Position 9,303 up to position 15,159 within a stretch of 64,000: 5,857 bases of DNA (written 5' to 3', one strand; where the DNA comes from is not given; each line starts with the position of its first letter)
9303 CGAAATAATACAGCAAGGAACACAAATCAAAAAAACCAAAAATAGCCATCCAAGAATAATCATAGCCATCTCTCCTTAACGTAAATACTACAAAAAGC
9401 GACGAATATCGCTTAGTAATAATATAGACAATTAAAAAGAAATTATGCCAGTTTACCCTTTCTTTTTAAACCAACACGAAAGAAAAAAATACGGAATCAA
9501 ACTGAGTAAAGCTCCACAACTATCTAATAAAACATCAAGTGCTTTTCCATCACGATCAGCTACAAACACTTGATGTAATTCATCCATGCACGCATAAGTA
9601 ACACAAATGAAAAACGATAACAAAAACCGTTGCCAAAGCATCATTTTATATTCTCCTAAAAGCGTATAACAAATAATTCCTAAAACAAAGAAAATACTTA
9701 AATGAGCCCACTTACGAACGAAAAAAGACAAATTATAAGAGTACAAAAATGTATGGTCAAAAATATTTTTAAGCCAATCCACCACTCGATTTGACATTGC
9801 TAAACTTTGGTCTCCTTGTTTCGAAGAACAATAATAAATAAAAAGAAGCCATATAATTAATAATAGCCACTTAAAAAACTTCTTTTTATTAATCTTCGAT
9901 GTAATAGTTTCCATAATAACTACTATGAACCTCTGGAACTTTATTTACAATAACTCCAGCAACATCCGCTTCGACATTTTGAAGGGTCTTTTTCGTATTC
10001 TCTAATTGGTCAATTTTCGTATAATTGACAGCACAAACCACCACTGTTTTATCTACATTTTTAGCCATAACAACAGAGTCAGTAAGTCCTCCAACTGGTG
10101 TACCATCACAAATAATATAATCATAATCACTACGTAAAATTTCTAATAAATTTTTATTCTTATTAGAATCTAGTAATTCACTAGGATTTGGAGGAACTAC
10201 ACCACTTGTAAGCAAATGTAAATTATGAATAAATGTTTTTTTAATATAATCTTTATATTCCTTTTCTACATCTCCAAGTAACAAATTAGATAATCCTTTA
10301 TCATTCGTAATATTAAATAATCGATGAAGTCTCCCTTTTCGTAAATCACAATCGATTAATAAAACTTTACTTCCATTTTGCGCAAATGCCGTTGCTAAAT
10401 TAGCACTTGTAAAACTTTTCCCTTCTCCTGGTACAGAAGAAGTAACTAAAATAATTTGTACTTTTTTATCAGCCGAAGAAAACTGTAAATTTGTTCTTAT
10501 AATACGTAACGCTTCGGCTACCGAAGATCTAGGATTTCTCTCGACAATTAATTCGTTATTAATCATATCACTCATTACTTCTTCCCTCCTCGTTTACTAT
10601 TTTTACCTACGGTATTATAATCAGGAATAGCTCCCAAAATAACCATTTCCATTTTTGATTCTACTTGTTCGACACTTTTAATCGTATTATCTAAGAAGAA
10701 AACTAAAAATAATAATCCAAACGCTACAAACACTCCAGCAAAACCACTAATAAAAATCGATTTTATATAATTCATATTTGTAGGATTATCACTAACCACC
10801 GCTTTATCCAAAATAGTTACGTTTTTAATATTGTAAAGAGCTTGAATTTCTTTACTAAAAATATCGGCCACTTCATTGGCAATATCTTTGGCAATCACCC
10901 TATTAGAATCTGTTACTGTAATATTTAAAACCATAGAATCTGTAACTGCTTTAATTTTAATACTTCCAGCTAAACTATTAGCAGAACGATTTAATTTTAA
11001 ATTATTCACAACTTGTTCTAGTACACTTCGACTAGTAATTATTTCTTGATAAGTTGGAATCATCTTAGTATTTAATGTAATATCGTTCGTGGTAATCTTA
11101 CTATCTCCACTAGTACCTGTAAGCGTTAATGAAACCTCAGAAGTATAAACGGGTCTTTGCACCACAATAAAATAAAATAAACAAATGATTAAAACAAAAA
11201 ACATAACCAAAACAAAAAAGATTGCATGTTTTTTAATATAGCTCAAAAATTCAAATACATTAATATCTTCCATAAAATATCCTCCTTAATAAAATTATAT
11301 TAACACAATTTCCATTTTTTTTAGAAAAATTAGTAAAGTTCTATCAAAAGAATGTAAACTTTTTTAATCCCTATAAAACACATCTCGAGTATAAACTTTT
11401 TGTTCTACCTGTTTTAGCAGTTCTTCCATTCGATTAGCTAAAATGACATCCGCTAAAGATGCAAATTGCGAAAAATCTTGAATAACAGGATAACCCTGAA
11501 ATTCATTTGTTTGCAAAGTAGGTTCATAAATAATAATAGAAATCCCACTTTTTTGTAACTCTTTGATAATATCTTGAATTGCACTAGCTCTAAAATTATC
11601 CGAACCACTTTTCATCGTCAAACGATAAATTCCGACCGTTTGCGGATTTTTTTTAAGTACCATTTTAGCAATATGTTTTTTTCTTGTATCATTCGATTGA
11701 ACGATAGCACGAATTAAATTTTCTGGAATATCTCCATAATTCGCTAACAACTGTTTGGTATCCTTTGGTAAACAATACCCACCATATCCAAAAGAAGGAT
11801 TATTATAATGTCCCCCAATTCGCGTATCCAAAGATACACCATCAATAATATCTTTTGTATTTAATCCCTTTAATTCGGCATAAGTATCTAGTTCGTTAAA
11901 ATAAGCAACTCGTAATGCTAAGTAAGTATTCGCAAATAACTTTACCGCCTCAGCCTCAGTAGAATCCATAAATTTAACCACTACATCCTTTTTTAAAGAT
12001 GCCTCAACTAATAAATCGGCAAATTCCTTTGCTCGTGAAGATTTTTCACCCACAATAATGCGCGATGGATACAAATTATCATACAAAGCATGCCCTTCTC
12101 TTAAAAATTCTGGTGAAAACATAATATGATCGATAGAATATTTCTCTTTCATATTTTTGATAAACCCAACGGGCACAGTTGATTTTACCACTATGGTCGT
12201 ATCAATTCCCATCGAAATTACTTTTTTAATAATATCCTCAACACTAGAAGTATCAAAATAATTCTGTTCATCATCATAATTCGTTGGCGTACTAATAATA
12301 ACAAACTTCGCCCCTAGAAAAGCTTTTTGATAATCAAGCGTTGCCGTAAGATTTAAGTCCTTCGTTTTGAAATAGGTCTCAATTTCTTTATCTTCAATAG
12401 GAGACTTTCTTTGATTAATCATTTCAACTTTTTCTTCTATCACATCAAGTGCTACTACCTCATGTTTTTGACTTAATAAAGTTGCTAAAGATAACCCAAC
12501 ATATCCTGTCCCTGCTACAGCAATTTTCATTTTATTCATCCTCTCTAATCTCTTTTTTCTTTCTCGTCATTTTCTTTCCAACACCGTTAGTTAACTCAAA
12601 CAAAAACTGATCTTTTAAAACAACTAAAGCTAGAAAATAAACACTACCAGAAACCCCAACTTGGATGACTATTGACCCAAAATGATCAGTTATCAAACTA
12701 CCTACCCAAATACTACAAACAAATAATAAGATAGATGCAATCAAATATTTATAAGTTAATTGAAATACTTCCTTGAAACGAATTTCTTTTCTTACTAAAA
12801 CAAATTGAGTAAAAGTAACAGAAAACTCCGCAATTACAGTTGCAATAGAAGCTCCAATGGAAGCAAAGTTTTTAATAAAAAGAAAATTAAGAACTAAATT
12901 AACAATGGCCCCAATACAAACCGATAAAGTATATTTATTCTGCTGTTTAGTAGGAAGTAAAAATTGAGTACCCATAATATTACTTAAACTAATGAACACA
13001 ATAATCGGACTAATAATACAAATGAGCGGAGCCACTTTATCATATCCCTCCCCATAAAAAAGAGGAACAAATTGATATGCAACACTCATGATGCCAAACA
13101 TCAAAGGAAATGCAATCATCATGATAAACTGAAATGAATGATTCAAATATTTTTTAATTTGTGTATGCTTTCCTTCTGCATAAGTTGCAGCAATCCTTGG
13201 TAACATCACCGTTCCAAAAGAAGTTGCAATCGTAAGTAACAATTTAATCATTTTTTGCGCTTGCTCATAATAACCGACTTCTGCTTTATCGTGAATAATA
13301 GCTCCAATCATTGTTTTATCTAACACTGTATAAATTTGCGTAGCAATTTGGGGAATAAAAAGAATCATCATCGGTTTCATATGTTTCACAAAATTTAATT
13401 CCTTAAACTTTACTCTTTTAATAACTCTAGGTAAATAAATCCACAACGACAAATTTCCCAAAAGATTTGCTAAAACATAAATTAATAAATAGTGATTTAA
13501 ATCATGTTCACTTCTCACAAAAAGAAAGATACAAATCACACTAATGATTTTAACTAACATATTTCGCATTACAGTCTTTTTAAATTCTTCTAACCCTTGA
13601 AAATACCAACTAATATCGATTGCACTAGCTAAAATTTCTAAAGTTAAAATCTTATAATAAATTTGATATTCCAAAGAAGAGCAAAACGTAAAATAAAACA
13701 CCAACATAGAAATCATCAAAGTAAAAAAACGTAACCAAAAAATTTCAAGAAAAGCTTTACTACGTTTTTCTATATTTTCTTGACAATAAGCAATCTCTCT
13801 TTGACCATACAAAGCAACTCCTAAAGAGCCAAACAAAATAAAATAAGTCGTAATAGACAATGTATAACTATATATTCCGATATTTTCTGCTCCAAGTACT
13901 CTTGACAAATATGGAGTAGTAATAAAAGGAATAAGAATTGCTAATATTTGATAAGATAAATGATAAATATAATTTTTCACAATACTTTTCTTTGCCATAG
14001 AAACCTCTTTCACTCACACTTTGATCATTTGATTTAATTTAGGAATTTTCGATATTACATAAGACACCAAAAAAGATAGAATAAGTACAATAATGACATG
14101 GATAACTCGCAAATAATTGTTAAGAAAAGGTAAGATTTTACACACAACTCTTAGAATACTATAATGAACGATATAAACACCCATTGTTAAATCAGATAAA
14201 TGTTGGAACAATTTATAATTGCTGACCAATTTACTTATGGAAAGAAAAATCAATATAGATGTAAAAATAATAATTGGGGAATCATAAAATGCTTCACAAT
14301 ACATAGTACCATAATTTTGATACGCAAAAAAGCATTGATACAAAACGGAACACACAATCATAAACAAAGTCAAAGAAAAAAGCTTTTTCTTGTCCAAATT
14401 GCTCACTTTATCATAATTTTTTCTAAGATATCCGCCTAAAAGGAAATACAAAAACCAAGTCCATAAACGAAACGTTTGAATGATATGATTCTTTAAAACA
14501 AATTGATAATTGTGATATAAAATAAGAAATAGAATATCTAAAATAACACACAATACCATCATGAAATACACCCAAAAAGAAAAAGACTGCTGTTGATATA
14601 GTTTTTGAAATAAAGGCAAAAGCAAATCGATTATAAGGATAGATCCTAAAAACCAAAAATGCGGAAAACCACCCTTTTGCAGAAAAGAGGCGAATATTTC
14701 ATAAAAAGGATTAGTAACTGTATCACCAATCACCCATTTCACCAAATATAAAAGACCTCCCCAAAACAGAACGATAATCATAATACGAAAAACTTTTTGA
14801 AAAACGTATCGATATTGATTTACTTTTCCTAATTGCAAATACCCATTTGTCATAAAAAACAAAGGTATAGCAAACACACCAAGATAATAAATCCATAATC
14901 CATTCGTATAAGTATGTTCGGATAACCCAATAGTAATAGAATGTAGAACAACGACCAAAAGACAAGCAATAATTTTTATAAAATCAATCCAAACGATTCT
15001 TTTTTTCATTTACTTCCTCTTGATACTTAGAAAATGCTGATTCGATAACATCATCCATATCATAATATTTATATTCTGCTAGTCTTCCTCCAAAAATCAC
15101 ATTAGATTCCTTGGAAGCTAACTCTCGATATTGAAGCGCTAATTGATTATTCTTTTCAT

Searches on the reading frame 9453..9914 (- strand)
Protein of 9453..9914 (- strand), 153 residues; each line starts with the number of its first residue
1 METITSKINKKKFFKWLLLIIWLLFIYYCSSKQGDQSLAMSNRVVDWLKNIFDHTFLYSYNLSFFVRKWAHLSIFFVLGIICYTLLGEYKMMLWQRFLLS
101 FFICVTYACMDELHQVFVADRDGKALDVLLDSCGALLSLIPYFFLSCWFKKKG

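Call 6: search_protein_families(library=pfam, proteins=[window:9453-9914:-], max_evalue=0.001)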
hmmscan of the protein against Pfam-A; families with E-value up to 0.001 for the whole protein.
window:9453-9914:- (153 aa): 1 family
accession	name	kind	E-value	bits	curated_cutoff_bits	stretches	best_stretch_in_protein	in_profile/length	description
PF04892.17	VanZ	-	1.4e-15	58.4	30.1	1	16-144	2-124/126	VanZ like family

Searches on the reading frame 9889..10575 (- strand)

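Call 6: search_protein_families(library=pfam, proteins=[window:9889-10575:-], max_evalue=0.001)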
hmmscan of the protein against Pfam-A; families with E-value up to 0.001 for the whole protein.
window:9889-10575:- (228 aa): 6 families
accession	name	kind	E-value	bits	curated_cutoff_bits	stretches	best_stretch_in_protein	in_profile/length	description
PF13614.12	AAA_31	-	4.5e-16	59.7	27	1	40-203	2-169/177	AAA domain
PF01656.29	CbiA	-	5.6e-12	46.2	25.4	1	43-215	2-85/125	CobQ/CobB/MinD/ParA nucleotide binding domain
PF10609.15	ParA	-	7.5e-10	39.1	27.1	1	40-211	4-173/246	NUBPL iron-transfer P-loop NTPase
PF00142.24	Fer4_NifH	-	1.2e-05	25.4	25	1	50-87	10-47/271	4Fe-4S iron sulfur cluster binding proteins, NifH/frxC family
PF09140.17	MipZ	-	1.6e-05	24.8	20.7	1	41-89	2-50/262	ATPase MipZ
PF13500.12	AAA_26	-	0.00051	20.4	27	0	170-215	123-169/198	AAA domain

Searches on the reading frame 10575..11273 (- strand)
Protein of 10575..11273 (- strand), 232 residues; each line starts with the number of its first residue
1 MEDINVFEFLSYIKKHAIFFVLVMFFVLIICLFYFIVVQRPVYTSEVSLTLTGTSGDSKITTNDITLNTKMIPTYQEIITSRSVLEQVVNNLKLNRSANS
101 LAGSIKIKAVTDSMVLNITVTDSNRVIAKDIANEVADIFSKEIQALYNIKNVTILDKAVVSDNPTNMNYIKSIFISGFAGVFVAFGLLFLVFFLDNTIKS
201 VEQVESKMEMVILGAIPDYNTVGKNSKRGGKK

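Call 6: search_protein_families(library=pfam, proteins=[window:10575-11273:-], max_evalue=0.001)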
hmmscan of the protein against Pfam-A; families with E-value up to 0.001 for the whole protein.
window:10575-11273:- (232 aa): 1 family
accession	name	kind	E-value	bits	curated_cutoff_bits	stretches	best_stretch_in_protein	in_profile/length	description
PF02706.20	Wzz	-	4.8e-12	46.5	25.5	1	2-92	1-91/91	Chain length determinant protein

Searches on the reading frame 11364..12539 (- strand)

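Call 6: search_protein_families(library=pfam, proteins=[window:11364-12539:-], max_evalue=0.001)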
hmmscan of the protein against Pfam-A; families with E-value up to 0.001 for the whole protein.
window:11364-12539:- (391 aa): 4 families
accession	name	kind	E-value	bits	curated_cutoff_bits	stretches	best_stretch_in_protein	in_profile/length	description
PF03721.20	UDPG_MGDP_dh_N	-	4.6e-33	114.8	27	1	4-172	1-182/187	UDP-glucose/GDP-mannose dehydrogenase family, NAD binding domain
PF00984.24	UDPG_MGDP_dh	-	7.7e-26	90.5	25.4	1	195-284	2-93/94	UDP-glucose/GDP-mannose dehydrogenase family, central domain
PF03720.21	UDPG_MGDP_dh_C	-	3.8e-11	43.7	30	1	303-379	1-81/103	UDP-glucose/GDP-mannose dehydrogenase family, UDP binding domain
PF01210.29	NAD_Gly3P_dh_N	-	4.2e-05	24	23.1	1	5-87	1-80/158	NAD-dependent glycerol-3-phosphate dehydrogenase N-terminus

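Call 38: search_protein_families(library=ncbifam, proteins=[window:11364-12539:-], max_evalue=0.00001)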
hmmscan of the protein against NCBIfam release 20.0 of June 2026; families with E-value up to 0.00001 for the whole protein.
window:11364-12539:- (391 aa): 7 families
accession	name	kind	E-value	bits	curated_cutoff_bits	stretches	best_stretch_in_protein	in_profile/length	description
NF011631.0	PRK15057.1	equivalog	3.7e-166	553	757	1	4-390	1-387/388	UDP-glucose 6-dehydrogenase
TIGR03026.1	NDP-sugDHase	subfamily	1.4e-100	336.9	189.8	1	4-381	1-397/413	nucleotide sugar dehydrogenase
NF041297.1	UDPGDh_AglM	equivalog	6.4e-49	167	670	1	4-354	1-371/429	UDP-glucose 6-dehydrogenase AglM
NF047673.2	TeichurnBiosyTuaD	equivalog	7.5e-43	147.3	700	1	5-343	3-354/439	UDP-glucose 6-dehydrogenase TuaD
NF040825.1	UDPMaNacDH_Arch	equivalog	6.3e-32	110.9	750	1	4-343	1-352/418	UDP-N-acetyl-D-mannosamine dehydrogenase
NF008286.0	PRK11064.1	equivalog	4.2e-21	75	459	1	3-380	3-404/420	UDP-N-acetyl-D-mannosamine dehydrogenase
NF011729.0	PRK15182.1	equivalog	1.3e-10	40.6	592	1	2-376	5-392/425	Vi polysaccharide biosynthesis UDP-N-acetylglucosamine C-6 dehydrogenase TviB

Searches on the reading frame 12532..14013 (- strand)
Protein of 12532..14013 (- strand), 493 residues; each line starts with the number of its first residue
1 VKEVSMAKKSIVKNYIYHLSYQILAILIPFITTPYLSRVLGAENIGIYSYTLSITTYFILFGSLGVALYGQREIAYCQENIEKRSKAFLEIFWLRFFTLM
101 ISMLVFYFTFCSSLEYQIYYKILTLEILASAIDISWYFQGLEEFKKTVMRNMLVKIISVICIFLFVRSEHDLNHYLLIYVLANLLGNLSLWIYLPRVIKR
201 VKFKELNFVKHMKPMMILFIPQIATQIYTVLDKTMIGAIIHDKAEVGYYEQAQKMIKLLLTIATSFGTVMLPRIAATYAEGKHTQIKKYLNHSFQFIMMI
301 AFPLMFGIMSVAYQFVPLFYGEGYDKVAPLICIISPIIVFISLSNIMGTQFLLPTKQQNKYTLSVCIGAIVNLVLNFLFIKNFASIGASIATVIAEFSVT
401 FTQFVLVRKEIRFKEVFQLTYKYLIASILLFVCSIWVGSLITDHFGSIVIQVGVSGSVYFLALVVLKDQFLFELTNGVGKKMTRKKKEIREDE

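Call 6: search_protein_families(library=pfam, proteins=[window:12532-14013:-], max_evalue=0.001)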
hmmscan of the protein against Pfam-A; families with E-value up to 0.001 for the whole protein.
window:12532-14013:- (493 aa): 4 families
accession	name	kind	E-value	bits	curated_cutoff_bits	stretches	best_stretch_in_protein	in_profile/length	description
PF01943.22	Polysacc_synt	-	2.4e-34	119.5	28.2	1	11-276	1-272/274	Polysaccharide biosynthesis protein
PF13440.11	Polysacc_synt_3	-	1.3e-15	57.9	23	1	36-328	2-292/293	Polysaccharide biosynthesis protein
PF03023.19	MurJ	-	1.3e-11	44.2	27.4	1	198-438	178-431/451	Lipid II flippase MurJ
PF01554.23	MatE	-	1.2e-06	28.7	24.9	1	220-378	4-161/161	MatE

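Call 38: search_protein_families(library=ncbifam, proteins=[window:12532-14013:-], max_evalue=0.00001)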
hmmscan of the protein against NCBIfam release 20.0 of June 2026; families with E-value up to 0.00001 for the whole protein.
window:12532-14013:- (493 aa): 5 families
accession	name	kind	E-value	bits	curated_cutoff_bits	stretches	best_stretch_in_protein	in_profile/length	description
NF041871.1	Wzx_EPS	equivalog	2.7e-13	49.4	800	1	32-403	23-395/492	exopolysaccharide biosynthesis flippase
TIGR01695.1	murJ_mviN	equivalog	2.1e-11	43.2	235.55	1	143-474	152-504/506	murein biosynthesis integral membrane protein MurJ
TIGR02900.1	spore_V_B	equivalog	2.7e-11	42.9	372.3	1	27-460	17-486/488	stage V sporulation protein B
NF058658.1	Oglyco_Wzx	exception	2.5e-07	30.1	720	1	82-476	74-473/478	O-glycosylation flippase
NF007773.0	PRK10459.1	equivalog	3.4e-07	29.6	273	1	25-486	21-487/492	MOP flippase family protein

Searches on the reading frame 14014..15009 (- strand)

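Call 6: search_protein_families(library=pfam, proteins=[window:14014-15009:-], max_evalue=0.001)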
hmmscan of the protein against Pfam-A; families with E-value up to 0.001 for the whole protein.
window:14014-15009:- (331 aa): 1 family
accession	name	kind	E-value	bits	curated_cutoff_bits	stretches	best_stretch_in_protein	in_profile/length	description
PF01757.29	Acyl_transf_3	-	1.7e-40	139.6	31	1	6-320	2-325/326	Acyltransferase domain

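Call 38: search_protein_families(library=ncbifam, proteins=[window:14014-15009:-], max_evalue=0.00001)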
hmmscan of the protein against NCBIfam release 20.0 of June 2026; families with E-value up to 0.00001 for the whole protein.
window:14014-15009:- (331 aa): 0 families
